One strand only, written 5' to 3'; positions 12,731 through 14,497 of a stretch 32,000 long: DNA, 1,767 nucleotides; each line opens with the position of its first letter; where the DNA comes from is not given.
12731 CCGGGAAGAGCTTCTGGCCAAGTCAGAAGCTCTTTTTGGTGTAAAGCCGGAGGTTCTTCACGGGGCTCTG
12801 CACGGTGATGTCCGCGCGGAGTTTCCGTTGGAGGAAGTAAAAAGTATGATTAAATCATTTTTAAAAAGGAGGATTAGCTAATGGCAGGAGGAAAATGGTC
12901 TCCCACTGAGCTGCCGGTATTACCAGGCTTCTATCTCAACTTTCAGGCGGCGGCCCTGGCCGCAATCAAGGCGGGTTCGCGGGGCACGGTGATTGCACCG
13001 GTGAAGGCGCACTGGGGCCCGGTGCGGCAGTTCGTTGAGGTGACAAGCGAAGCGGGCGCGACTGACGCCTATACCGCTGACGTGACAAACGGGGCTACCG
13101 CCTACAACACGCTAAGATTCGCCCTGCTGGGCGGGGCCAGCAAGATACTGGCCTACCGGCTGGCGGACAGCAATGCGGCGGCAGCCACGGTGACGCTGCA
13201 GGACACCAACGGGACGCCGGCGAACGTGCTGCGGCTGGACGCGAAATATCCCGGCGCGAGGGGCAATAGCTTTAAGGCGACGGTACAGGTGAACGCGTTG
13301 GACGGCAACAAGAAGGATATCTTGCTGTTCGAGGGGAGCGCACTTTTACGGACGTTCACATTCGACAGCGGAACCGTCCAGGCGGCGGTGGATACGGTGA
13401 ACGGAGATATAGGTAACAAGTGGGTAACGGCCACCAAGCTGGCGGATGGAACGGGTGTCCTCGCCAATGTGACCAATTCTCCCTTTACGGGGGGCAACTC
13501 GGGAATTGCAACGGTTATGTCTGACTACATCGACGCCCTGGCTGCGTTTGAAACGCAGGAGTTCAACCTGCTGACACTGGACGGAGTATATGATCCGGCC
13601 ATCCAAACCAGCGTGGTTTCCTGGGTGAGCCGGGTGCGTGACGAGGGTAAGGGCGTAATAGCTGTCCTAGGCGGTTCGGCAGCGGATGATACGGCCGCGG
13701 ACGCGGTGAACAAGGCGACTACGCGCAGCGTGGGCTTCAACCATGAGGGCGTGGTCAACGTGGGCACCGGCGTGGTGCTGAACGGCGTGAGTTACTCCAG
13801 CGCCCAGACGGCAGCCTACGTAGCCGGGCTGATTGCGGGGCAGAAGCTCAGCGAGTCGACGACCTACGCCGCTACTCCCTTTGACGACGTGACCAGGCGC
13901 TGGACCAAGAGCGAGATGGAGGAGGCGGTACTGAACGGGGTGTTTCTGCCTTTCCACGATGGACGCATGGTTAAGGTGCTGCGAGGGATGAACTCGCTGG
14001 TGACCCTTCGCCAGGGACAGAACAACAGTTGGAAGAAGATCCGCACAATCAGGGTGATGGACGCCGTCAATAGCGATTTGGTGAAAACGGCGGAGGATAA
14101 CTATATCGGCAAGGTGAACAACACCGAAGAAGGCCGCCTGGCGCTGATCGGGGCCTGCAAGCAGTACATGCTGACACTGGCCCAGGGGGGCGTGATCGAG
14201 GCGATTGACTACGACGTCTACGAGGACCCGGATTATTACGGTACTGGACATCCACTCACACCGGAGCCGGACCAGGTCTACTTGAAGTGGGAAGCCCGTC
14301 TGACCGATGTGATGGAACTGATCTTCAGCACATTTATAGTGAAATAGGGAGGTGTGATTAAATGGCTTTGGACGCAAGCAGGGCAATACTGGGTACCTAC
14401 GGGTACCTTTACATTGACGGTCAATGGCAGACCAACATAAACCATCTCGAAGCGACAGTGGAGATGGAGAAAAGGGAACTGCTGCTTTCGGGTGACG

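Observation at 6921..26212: Head-less PBSX-type contractile-tail locus: candidate R-type tailocin under Xre / sigma-like control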

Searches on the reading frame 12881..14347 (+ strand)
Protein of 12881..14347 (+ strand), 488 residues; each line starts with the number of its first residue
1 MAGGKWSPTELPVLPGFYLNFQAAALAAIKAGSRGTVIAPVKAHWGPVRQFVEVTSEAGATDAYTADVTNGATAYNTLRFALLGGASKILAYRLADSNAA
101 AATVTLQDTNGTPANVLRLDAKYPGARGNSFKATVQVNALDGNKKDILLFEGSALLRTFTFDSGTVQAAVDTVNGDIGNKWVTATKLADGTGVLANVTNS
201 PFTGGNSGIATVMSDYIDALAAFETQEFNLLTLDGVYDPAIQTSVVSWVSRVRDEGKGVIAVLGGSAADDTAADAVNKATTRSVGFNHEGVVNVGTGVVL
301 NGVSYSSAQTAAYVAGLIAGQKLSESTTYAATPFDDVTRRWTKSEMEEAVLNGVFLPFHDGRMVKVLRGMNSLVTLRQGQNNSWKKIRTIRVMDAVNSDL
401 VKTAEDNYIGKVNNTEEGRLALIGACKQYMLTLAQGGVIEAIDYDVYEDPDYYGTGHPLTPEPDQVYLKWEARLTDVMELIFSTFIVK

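Call 4: search_protein_families(library=phrogs, proteins=[window:12881-14347:+], max_evalue=0.01)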
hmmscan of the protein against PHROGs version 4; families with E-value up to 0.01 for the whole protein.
window:12881-14347:+ (488 aa): 2 families
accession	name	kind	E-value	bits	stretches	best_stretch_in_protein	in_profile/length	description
phrog_279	-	tail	2.6e-109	367.2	1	1-488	1-483/489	tail sheath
phrog_1480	-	tail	5.4e-45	154.9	1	213-441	81-292/353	tail sheath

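Call 6: search_protein_families(library=pfam, proteins=[window:12881-14347:+], max_evalue=0.01)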
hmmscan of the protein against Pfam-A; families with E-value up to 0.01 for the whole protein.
window:12881-14347:+ (488 aa): 4 families
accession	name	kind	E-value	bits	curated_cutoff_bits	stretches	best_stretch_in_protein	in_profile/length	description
PF04984.19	Phage_sheath_1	-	1.6e-29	103.3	31.4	1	214-371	6-167/168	Phage tail sheath protein subtilisin-like domain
PF17482.7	Phage_sheath_1C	-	1.2e-16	61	26.9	1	380-485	2-101/104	Phage tail sheath C-terminal domain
PF17481.7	Phage_sheath_domII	-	2e-16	60.7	31.4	1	98-206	2-97/98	Phage tail sheath protein beta-sandwich domain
PF22671.1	Gp18_domIII_N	-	6.1e-05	23.7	27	1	34-94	1-58/58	Tail sheath protein Gp18 domain III N-terminal region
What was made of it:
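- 12881..14347 (+): Tail sheath. phrog_279, 3e-109; four Pfam sheath domains (calls 4, 6).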

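Call 9: find_related_loci(query=window:12881-14347:+, collection=genome_contigs, flank=10000)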
Query window:12881-14347:+ (488 aa) in genome_contigs; peptide patterns used: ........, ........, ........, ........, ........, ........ (x = any residue, [..] = any of these).
68 stretches matched a pattern; 19 encode a relative of the query (tblastn E <= 1e-3); 19 distinct loci.
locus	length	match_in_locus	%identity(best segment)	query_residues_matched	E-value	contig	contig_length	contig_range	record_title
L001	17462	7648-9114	83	1-488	0e+0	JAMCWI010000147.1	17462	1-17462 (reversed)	MAG: Bacillota bacterium isolate FK_Sedi_B_Bin.61 NODE_11860_length_17462_cov_1.48924, whole genome shotgun sequence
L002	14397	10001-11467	80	1-488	0e+0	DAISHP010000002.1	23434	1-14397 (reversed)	MAG TPA_asm: Bacillota bacterium isolate CTOTU1360 NODE_183_length_23434_cov_5.058899, whole genome shotgun sequence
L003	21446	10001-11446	71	1-488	0e+0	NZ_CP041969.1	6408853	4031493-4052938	Cohnella cholangitidis strain 1605-214 chromosome, complete genome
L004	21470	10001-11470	71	1-488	0e+0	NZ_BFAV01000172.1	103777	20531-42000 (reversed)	Desulfocucumis palustris strain NAW-5 NODE_172, whole genome shotgun sequence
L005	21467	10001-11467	67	1-487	0e+0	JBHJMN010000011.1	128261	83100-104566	Paenibacillus elgii strain KM_B45 1B45_contig_11, whole genome shotgun sequence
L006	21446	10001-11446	68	1-488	0e+0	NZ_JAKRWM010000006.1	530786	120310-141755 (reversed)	Cohnella mopanensis strain YIM B01951 contig6, whole genome shotgun sequence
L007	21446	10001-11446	67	1-488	0e+0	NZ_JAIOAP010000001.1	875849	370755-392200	Cohnella silvisoli strain NL03-T5 NODE_1_length_875849_cov_24.211042, whole genome shotgun sequence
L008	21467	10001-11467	67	1-487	0e+0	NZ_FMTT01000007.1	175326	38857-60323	Paenibacillus tianmuensis strain CGMCC 1.8946, whole genome shotgun sequence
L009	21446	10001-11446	69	1-488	0e+0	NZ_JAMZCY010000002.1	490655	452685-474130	Cohnella sp. WQ 127256 Scaffold2_1, whole genome shotgun sequence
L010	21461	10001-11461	63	1-488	0e+0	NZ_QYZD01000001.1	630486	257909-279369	Paenibacillus thiaminolyticus strain BO5 NODE_1_length_630486_cov_272.916651, whole genome shotgun sequence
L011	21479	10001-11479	70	1-487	0e+0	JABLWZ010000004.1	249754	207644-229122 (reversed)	MAG: Bacillota bacterium isolate Ch109 contig4, whole genome shotgun sequence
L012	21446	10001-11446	65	1-488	0e+0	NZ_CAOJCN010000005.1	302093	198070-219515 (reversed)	Cohnella rhizoplanae strain JJ-181 NODE_5, whole genome shotgun sequence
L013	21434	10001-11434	67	1-488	0e+0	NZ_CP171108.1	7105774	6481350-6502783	Cohnella sp. WGS1546 chromosome, complete genome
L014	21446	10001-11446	65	1-488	0e+0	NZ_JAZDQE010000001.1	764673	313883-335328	Cohnella sp. 56 seq1, whole genome shotgun sequence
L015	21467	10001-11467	72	1-488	0e+0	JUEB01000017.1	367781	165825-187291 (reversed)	MAG: Peptococcaceae bacterium BICA1-7 BICA1a_1126667, whole genome shotgun sequence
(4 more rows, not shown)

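Call 12: find_encoding_contigs(protein=window:12881-14347:+, flank=10000, max_places=6)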
Protein window:12881-14347:+ (488 aa): no gene with exactly this product is on record in the collection.
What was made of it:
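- Tried and rejected: The exact look-up of the sheath protein on contigs failed (call 12).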

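Call 46: search_protein_families(library=pfam, proteins=[L010:562-1992:+, L010:1985-3460:+, L010:3460-4479:+, L010:5076-6293:+, L010:6720-7784:+, L010:7798-8148:+, L010:8145-8528:+, L010:8530-8970:+, L002:462-1970:+, L002:6711-7757:+], max_evalue=0.001)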
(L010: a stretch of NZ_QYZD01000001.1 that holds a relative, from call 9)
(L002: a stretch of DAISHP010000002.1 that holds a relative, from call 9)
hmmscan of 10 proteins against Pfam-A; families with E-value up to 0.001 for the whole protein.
L010:562-1992:+ (476 aa): 4 families
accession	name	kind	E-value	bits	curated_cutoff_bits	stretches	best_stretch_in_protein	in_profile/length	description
PF04466.19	Terminase_3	-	4.7e-07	30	23.2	1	55-240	9-200/201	Phage terminase large subunit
PF13245.12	AAA_19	-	2.3e-06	28.3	25.1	1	38-184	1-126/134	AAA domain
PF13604.12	AAA_30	-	4.4e-05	23.7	27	1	37-184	5-125/191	AAA domain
PF05127.21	NAT10_TcmA_helicase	-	0.00068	20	22.7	0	53-168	2-110/176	RNA cytidine acetyltransferase NAT10/TcmA, helicase domain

L010:1985-3460:+ (491 aa): 1 family
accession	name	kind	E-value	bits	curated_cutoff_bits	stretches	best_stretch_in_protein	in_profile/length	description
PF05133.19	SPP1_portal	-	2.2e-10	40.6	25.5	1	52-422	36-380/416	Phage portal protein, SPP1 Gp6-like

L010:3460-4479:+ (339 aa): 0 families

L010:5076-6293:+ (405 aa): 0 families

L010:6720-7784:+ (354 aa): 1 family
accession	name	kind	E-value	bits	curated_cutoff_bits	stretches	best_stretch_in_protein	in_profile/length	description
PF25209.1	Phage_capsid_4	-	2.4e-05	25.2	27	1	116-275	55-195/262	Phage capsid protein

L010:7798-8148:+ (116 aa): 0 families

L010:8145-8528:+ (127 aa): 0 families

L010:8530-8970:+ (146 aa): 0 families

L002:462-1970:+ (502 aa): 1 family
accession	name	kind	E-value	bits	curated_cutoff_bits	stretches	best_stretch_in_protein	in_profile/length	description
PF05133.19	SPP1_portal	-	3.5e-13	49.7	25.5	1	53-430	37-381/416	Phage portal protein, SPP1 Gp6-like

L002:6711-7757:+ (348 aa): 1 family
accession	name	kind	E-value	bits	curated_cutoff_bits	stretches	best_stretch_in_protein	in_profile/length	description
PF25209.1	Phage_capsid_4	-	1.1e-07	32.8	27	1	86-277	26-204/262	Phage capsid protein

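Call 68: search_solved_structures(query=window:12881-14347:+, max_evalue=0.001)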
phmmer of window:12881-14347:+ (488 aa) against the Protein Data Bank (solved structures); distinct sequences matched with E-value up to 0.001: 6.
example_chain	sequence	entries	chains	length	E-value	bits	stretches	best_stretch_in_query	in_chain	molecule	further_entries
31eu_G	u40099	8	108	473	2.3e-74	254.3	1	1-484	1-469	gp55 - Tail sheath protein | Phage tail sheath protein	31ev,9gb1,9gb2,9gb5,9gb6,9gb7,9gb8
9g8s_g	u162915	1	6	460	2.3e-72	247.7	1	14-484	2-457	Tail sheath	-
3hxl_A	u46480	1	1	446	2.3e-37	132.3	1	10-442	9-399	uncharacterized protein DSY3957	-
3lml_A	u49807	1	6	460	4.6e-32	114.8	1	2-404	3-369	Lin1278 protein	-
8v3t_D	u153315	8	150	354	8e-25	91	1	215-441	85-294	Sheath (CD1363)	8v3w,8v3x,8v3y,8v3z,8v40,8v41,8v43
6gkw_A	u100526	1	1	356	8.2e-25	91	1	215-441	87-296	Putative phage XkdK-like protein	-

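Call 73: search_protein_families(library=pfam, proteins=[L004:8409-8894:+, L015:8353-8844:+, L003:8236-8832:+, L004:7539-8324:+, L011:7992-8825:+, L004:6382-6918:-, L003:6962-7522:-, L003:6262-6930:+, L015:6779-7288:-, L015:5510-6706:-], max_evalue=0.01)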
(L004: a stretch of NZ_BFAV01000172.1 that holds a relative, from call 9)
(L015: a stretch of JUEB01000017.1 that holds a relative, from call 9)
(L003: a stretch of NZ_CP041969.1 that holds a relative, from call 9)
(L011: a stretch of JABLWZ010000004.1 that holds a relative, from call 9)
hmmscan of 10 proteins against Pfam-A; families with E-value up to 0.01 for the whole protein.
L004:8409-8894:+ (161 aa): 4 families
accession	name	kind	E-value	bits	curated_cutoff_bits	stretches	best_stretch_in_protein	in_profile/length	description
PF08281.18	Sigma70_r4_2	-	3.9e-12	46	25.7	1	91-142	3-54/54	Sigma-70, region 4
PF04545.22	Sigma70_r4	-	1.2e-06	28.4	24.1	1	95-142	1-48/50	Sigma-70, region 4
PF02001.22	DUF134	-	1.8e-05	25.6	27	1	98-145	34-81/98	Protein of unknown function DUF134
PF22233.2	PhyR_sigma-like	-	0.00026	21.2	27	1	96-143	1-48/50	Response regulator PhyR, sigma-like domain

L015:8353-8844:+ (163 aa): 4 families
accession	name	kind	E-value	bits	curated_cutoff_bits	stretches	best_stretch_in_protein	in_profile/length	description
PF08281.18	Sigma70_r4_2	-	1.6e-09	37.7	25.7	1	88-139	3-54/54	Sigma-70, region 4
PF04545.22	Sigma70_r4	-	9.3e-08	31.9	24.1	1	92-139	1-48/50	Sigma-70, region 4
PF22233.2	PhyR_sigma-like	-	1.3e-05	25.3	27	1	93-140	1-48/50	Response regulator PhyR, sigma-like domain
PF02001.22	DUF134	-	6.6e-05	23.8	27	1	95-143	34-82/98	Protein of unknown function DUF134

L003:8236-8832:+ (198 aa): 6 families
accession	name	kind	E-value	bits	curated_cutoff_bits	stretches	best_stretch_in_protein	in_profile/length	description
PF08281.18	Sigma70_r4_2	-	1.5e-12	47.4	25.7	1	134-184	2-52/54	Sigma-70, region 4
PF04545.22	Sigma70_r4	-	4e-07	29.9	24.1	1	139-186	1-48/50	Sigma-70, region 4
PF00196.25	GerE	-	4.8e-05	23.3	23.5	1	143-187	3-46/57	Bacterial regulatory proteins, luxR family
PF13936.12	HTH_38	-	0.0031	17.6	27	1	142-176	4-38/44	Helix-turn-helix domain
PF04297.20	UPF0122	-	0.0042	17.8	22.7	1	143-187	18-62/101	Putative helix-turn-helix protein, YlxM / p13 like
PF04967.18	HTH_10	-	0.0059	16.8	23.1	0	161-186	26-51/53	HTH DNA binding domain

L004:7539-8324:+ (261 aa): 9 families
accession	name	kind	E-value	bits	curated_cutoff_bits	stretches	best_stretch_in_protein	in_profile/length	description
PF04539.22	Sigma70_r3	-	4.9e-09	36.6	25.3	1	121-169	10-59/78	Sigma-70 region 3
PF04542.20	Sigma70_r2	-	7e-08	32.6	24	1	33-104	5-68/71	Sigma-70 region 2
PF04545.22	Sigma70_r4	-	3.6e-05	23.6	24.1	1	224-251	18-45/50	Sigma-70, region 4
PF13545.12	HTH_Crp_2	-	0.0015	18.9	27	0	226-249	22-45/70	Crp-like helix-turn-helix domain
PF01047.28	MarR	-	0.0018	18.6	24.6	1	225-249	16-40/59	MarR family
PF07638.17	Sigma70_ECF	-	0.0046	17.3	21.1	1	181-254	105-179/185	ECF sigma factor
PF13412.12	HTH_24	-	0.0059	16.6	21.9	0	226-249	17-40/48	Winged helix-turn-helix DNA-binding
PF00356.27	LacI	-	0.008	16.4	27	0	231-249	4-22/46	Bacterial regulatory proteins, lacI family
PF13384.12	HTH_23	-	0.0094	16.2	24.6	0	220-248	11-39/50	Homeodomain-like domain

L011:7992-8825:+ (277 aa): 0 families

L004:6382-6918:- (178 aa): 5 families
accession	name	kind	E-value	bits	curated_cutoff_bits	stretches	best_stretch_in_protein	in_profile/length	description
PF01381.28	HTH_3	-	2.3e-16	60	23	1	12-65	1-54/55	Helix-turn-helix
PF13560.12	HTH_31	-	1e-11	45.4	27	1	8-65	2-60/64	Helix-turn-helix domain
PF12844.13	HTH_19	-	3.8e-11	43.2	30.2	1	9-68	1-60/64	Helix-turn-helix domain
PF15731.11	MqsA_antitoxin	-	2.6e-05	24.8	30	1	10-56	72-118/131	Antitoxin component of bacterial toxin-antitoxin system, MqsA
PF13744.12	HTH_37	-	0.0019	18.4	27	1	8-44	19-55/80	Helix-turn-helix domain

L003:6962-7522:- (186 aa): 1 family
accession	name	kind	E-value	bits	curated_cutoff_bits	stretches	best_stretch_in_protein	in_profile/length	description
PF06114.19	Peptidase_M78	-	1.9e-15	57.2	22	1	35-150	1-123/123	IrrE N-terminal-like domain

L003:6262-6930:+ (222 aa): 2 families
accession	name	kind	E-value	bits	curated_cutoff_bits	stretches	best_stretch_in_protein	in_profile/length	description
PF01789.22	PsbP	-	2e-06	28.3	23.5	1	72-220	1-153/155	PsbP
PF18933.6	PsbP_2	-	0.00013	22.4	27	1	67-220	37-182/184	PsbP-like protein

L015:6779-7288:- (169 aa): 1 family
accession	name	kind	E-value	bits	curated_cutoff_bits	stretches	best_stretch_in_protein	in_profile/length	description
PF06114.19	Peptidase_M78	-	3.4e-07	30.5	22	1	13-140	2-122/123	IrrE N-terminal-like domain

L015:5510-6706:- (398 aa): 2 families
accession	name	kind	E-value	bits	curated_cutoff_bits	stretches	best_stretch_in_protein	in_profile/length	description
PF05709.17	Sipho_tail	-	7.7e-12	45.9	24.2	1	185-285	14-117/118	Phage tail protein RIFT-related domain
PF22768.1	SPP1_Dit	-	2.4e-10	40.9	25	1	308-395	1-97/97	Siphovirus-type tail component, C-terminal domain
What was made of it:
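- Closest known: PBSX defective prophage of Bacillus subtilis. Same: Sister head-less loci in Cohnella, Desulfocucumis and Peptococcaceae even carry an Xpf-like Sigma70_r4 activator (call 73).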

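Call 81: search_dna_similar(query=window:12881-14347:+, collection=phages, mode=protein, max_rows=12)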
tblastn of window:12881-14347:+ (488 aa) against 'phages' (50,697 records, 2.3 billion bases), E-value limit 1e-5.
Records with a match: 105; places in all: 105; records where one place covers at least 80% of the query: 53.
Best place of each record, by identity: <60% 105.
By first word of the organism name: Clostridium 49; Clostridioides 13; Brevibacillus 12; Bacillus 6; Lactobacillus 6; Streptococcus 4; Bacteriophage 4; Dulem 2; Arthrobacter 2; Thermus 1; and 6 more.
By host as written in the record: Clostridium difficile 16; - 15; Brevibacillus laterosporus 11; Clostridium perfringens 7; Clostridium difficile strain CD105HE1 ribotype 076 4; Clostridium tetani ATCC 453 4; Bacillus alcalophilus CGMCC 1.3604 3; Clostridioides difficile 3; and 34 more.
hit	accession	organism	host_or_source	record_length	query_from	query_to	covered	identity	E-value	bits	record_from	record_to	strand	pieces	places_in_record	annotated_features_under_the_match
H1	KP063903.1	Bacillus phage BalMu-1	Bacillus alcalophilus CGMCC 1.3604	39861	1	488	100%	37.0%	6e-86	294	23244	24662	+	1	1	XkdK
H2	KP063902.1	Bacillus phage BalMu-1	Bacillus alcalophilus CGMCC 1.3604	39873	1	488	100%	37.0%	6e-86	294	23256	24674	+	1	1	XkdK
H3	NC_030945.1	Bacillus phage BalMu-1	Bacillus alcalophilus CGMCC 1.3604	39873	1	488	100%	37.0%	6e-86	294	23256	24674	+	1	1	tail sheath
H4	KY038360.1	Brevibacillus phage MRSA107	sputum specimen in the respiratory ...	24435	3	487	88%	37.6%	1e-32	218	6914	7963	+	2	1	record has no annotation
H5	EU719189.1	Clostridioides phage phiCD27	Clostridioides difficile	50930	1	481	99%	32.0%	3e-63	228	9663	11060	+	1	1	hypothetical protein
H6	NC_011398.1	Clostridioides phage phiCD27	Clostridioides difficile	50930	1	481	99%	32.0%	3e-63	228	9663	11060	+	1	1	tail sheath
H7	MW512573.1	Clostridioides phage phiCD418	Clostridioides difficile CD522418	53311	1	484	99%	31.7%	1e-64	232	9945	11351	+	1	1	tail sheath protein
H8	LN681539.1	Clostridium phage phiCD505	Clostridium difficile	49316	1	484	99%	31.6%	4e-63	228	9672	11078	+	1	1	conserved protein of unknown function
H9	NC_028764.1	Clostridium phage phiCD505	Clostridium difficile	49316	1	484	99%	31.6%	4e-63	228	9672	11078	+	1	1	tail sheath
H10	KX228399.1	Clostridium phage CDKM9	Clostridium difficile strain CD105HE1 ...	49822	1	484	99%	31.6%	4e-63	228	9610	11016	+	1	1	tail sheath protein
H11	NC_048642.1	Clostridium phage CDKM9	Clostridium difficile strain CD105HE1 ...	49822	1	484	99%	31.6%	4e-63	228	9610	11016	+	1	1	tail sheath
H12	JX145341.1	Clostridium phage phiMMP02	Clostridium difficile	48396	1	484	99%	31.4%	2e-64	231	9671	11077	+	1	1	tail sheath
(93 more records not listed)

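Call 87: list_cluster_members(proteins=[L022:3934-5433:-, L022:8517-9986:+, L020:10001-11500:+, L020:8775-9824:-, window:12881-14347:+, window:9295-9669:+, window:15354-16385:+, window:21766-22998:+])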
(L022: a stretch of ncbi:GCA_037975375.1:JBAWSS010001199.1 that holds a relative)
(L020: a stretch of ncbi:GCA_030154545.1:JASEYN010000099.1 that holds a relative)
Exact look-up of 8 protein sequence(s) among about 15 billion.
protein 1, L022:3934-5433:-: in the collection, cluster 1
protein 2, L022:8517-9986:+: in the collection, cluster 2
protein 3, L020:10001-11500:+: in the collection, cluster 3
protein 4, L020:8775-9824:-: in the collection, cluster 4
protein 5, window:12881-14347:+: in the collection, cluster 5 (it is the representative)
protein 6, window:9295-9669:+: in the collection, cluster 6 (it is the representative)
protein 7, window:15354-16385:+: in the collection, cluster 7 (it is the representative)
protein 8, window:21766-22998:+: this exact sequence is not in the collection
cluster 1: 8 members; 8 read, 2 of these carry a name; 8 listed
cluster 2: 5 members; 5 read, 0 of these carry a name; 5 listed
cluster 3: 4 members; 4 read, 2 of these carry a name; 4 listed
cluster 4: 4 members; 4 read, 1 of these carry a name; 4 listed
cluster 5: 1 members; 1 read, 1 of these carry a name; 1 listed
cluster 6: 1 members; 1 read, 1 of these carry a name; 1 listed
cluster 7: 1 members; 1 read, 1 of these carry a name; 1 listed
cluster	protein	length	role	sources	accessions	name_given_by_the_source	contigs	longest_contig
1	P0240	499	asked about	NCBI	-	-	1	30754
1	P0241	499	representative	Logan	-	-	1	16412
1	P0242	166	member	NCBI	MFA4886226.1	MAG: threonine synthase, partial [Desulfotomaculaceae bacterium]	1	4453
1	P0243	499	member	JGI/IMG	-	threonine synthase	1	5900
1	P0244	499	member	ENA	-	-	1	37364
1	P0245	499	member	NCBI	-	-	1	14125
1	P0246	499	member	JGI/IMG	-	-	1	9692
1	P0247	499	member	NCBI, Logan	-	-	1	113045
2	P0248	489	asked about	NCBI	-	-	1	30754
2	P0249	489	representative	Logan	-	-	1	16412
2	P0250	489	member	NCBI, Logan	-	-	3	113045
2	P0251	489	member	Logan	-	-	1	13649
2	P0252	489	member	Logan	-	-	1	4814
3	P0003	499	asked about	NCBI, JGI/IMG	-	threonine synthase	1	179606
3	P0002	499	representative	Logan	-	-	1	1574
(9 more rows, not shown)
